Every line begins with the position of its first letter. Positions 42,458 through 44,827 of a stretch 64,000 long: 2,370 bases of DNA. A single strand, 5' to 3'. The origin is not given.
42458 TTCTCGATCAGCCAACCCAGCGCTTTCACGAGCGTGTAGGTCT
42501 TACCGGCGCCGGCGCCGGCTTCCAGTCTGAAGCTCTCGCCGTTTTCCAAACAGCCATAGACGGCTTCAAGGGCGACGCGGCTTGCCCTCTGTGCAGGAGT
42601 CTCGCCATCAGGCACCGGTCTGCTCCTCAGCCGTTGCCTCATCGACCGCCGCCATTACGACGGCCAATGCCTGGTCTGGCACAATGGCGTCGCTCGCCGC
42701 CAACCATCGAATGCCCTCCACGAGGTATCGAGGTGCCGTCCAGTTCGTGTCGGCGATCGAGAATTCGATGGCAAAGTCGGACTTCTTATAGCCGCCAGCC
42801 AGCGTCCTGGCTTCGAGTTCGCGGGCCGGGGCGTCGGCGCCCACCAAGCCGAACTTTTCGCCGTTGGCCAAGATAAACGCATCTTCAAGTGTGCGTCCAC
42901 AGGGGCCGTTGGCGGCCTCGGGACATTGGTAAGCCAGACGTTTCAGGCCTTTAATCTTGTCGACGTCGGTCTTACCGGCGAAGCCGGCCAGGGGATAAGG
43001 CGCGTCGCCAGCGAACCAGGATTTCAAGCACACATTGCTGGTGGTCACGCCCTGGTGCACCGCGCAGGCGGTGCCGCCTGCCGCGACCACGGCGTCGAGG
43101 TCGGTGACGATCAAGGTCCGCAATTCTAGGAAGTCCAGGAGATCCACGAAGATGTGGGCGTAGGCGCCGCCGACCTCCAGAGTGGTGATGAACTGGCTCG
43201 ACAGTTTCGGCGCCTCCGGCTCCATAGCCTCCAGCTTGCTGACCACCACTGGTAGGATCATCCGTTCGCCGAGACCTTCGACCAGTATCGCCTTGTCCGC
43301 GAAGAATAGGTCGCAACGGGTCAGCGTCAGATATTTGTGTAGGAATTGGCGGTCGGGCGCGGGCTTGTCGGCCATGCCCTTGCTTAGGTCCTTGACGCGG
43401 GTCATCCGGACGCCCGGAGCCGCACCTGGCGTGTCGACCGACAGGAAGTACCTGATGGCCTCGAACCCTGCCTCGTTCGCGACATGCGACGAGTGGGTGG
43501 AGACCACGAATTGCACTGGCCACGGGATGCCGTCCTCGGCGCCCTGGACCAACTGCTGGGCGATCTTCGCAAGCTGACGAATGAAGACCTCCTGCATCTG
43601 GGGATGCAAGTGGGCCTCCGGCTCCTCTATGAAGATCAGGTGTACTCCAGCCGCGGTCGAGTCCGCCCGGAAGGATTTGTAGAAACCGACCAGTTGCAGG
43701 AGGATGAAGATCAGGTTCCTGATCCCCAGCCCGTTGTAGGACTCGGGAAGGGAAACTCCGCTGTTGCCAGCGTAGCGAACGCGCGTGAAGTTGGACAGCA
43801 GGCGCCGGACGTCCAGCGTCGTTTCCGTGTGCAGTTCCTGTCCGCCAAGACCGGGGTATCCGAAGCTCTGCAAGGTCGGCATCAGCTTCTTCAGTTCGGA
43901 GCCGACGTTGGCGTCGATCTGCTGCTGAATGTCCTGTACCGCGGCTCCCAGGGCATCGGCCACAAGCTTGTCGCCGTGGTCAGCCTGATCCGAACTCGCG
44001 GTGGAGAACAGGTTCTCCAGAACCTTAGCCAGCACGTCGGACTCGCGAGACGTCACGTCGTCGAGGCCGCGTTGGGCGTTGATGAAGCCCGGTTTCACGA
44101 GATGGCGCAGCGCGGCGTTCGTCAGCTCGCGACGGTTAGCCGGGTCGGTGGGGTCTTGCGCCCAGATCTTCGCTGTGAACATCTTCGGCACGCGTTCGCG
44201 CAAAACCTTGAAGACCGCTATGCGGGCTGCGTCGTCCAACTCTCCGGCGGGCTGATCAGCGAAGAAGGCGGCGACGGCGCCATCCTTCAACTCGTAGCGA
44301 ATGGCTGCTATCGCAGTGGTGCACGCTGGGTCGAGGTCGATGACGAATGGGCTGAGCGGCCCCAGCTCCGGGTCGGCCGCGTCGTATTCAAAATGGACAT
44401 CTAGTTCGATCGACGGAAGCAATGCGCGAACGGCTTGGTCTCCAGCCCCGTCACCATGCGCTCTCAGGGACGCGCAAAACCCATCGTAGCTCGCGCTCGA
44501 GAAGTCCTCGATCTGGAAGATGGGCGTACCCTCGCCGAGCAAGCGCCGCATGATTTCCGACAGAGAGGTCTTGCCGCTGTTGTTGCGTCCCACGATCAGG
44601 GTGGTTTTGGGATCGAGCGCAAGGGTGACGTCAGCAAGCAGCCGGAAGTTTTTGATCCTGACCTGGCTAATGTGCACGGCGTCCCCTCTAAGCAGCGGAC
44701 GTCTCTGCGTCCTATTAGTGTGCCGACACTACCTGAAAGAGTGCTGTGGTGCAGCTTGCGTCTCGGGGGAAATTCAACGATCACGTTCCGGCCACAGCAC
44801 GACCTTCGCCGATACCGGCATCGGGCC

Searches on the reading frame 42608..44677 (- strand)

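Call 3: search_protein_families(library=pfam, proteins=[window:42608-44677:-], max_evalue=0.01)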
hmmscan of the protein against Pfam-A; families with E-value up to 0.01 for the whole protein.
window:42608-44677:- (689 aa): 6 families
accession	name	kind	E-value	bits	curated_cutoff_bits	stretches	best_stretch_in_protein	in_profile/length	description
PF13175.12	AAA_15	-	2.3e-51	176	32.1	2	187-400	192-374/374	AAA ATPase domain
PF20469.4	OLD-like_TOPRIM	-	7.6e-14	52.4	23.2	1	458-528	1-67/67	Overcoming lysogenization defect protein-like, TOPRIM domain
PF13304.12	AAA_21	-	7.6e-13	49.6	27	1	341-399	257-302/304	AAA domain, putative AbiEii toxin, Type IV TA system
PF13476.12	AAA_23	-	3.7e-08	34.7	27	1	6-54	2-50/201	AAA domain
PF02463.25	SMC_N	-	4.9e-06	26.6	40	1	3-49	2-50/220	RecF/RecN/SMC N terminal domain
PF11398.14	DUF2813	-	3.4e-05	23.8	21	0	1-59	1-60/372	Protein of unknown function (DUF2813)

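Call 6: search_protein_families(library=padloc, proteins=[window:42608-44677:-], max_evalue=0.001)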
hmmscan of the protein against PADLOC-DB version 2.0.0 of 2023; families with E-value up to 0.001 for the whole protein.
window:42608-44677:- (689 aa): 117 families (the best 25 are shown)
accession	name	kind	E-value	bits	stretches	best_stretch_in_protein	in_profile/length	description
PDLC00063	GajA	-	6.4e-275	912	1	1-670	1-670/679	AAA ATPase domain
PDLC00093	GajA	-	4.4e-133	443.5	1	1-661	1-720/736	AAA ATPase domain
PDLC00065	GajA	-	2.5e-128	427.7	1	1-662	1-666/670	AAA ATPase domain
PDLC00095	GajA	-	1.1e-119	399.1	2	182-664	216-734/752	AAA ATPase domain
PDLC00079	GajA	-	7.6e-105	350.2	1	1-660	1-700/702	AAA ATPase domain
PDLC00088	GajA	-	3.8e-96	321.1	1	314-660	1-370/372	AAA ATPase domain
PDLC00068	GajA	-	9.6e-91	303.3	2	190-533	2-338/545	AAA ATPase domain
PDLC00082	GajA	-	2.3e-65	219.3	2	165-601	198-613/694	AAA ATPase domain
PDLC00076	GajA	-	4e-56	188.8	1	1-529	1-507/700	AAA ATPase domain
PDLC02979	AriA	-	3.5e-51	173.1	2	186-400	189-373/373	-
PDLC00069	GajA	-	2.3e-42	143.3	1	1-529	1-504/687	AAA ATPase domain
PDLC00096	GajA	-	6.7e-42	142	2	210-530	161-457/630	AAA ATPase domain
PDLC00073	GajA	-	2.2e-41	140.5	2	148-487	99-418/589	AAA ATPase domain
PDLC00071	GajA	-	1.2e-37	128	2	313-530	247-438/588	AAA ATPase domain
PDLC00070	GajA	-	2.2e-36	123.7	2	191-530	148-451/596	AAA ATPase domain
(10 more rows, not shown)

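Call 7: search_protein_families(library=ncbifam, proteins=[window:42608-44677:-], max_evalue=0.001)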
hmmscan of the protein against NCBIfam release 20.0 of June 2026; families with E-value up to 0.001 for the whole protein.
window:42608-44677:- (689 aa): 7 families
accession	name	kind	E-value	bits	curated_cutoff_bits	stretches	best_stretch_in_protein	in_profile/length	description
NF041760.1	PtuA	equivalog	1.8e-14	53.5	500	2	1-47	50-96/524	retron Ec78 anti-phage system effector ATPase PtuA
NF038234.1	retron_eff_Eco8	equivalog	8.3e-11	41.2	250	1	347-471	275-387/679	retron Eco8 family effector endonuclease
TIGR00611.2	recf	equivalog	1.1e-06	28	172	1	3-39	1-37/339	DNA replication/repair protein RecF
NF047739.1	antiphage_MADS3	equivalog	3.2e-05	23.3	420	0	3-44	2-42/427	methylation-associated defense system AAA family ATPase MAD3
NF041035.1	Rad50_Halo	equivalog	0.00041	18.8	1000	1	1-41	1-41/883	DNA double-strand break repair ATPase Rad50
NF003034.1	PRK03918.1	equivalog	0.0007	17.7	700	1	1-41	1-41/878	DNA double-strand break repair ATPase Rad50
NF010680.0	PRK14079.1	equivalog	0.00075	18.6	386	0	1-57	1-57/349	recombination protein F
